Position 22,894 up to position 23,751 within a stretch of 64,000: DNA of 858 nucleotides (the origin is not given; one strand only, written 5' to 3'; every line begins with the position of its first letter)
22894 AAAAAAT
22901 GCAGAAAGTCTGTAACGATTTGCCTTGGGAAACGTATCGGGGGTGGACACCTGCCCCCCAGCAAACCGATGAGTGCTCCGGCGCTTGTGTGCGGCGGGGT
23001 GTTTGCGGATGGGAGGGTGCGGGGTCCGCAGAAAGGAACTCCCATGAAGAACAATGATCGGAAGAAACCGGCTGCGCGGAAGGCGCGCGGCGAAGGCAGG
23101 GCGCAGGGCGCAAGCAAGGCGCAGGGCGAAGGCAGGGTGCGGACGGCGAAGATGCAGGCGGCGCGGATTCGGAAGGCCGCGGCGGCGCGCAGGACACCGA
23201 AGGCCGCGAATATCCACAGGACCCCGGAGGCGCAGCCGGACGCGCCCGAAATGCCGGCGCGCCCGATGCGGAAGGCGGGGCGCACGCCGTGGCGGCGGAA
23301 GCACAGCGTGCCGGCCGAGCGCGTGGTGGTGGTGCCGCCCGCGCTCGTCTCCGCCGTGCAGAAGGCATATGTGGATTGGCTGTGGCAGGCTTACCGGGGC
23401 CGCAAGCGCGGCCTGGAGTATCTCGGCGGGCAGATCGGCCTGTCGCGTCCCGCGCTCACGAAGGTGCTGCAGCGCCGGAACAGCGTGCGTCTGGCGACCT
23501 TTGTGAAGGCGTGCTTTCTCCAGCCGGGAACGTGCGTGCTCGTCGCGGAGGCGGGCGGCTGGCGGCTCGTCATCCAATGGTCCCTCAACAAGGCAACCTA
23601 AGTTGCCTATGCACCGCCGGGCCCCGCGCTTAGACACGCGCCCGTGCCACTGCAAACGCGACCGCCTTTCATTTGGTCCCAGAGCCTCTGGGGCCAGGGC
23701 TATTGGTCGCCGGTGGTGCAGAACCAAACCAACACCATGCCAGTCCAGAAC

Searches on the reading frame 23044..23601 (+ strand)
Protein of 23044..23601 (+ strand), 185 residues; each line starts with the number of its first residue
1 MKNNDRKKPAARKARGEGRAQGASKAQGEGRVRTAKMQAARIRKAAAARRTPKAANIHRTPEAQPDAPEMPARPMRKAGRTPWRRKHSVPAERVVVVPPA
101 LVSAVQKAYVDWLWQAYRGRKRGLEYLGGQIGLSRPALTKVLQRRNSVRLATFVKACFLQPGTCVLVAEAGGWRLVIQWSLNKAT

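Call 9: search_protein_families(library=pfam, proteins=[window:23044-23601:+], max_evalue=1)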
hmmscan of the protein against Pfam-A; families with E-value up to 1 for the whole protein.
window:23044-23601:+ (185 aa): 1 family
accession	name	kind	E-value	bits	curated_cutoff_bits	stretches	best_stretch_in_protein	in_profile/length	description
PF13550.12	Phage-tail_3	-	0.05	13.9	23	1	137-175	118-159/164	Putative phage tail protein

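Call 10: search_protein_families(library=phrogs, proteins=[window:23044-23601:+], max_evalue=0.1)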
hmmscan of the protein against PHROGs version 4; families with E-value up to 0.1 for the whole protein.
window:23044-23601:+ (185 aa): 0 families

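Call 38: search_protein_families(library=padloc, proteins=[window:23044-23601:+], max_evalue=0.1)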
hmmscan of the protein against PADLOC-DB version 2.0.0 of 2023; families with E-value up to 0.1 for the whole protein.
window:23044-23601:+ (185 aa): 0 families

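Call 39: search_protein_families(library=ncbifam, proteins=[window:23044-23601:+], max_evalue=0.1)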
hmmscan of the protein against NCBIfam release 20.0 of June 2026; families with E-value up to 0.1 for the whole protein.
window:23044-23601:+ (185 aa): 0 families

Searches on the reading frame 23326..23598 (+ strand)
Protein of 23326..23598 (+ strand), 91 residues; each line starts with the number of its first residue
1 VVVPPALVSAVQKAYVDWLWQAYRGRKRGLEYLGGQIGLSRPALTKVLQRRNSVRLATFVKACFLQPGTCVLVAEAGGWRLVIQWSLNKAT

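Call 109: predict_structure(protein=window:23326-23598:+)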
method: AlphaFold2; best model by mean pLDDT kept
length: 91 residues; sequences in the alignment: 1
mean_pLDDT: 52.9   pTM: 0.37
mean pLDDT of the five models: 52.9, 50.2, 48.3, 48.1, 46.8
residues with pLDDT >= 90: 0; 70-90: 0; 50-70: 63; < 50: 28
segments of 3 or more residues with pLDDT < 50: 1-3, 36-54
pLDDT, mean of each block of 10 residues (from residue 1): 52 59 53 48 35 50 62 60 59 42
secondary structure, 60 per line:
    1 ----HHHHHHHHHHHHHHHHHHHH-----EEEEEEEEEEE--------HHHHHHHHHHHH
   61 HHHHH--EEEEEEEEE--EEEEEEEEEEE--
elements in order: H5-24 E30-40 H49-65 E68-76 E79-89
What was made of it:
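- Tried and rejected: AF2 of the window's putative HTH domain (call 109).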
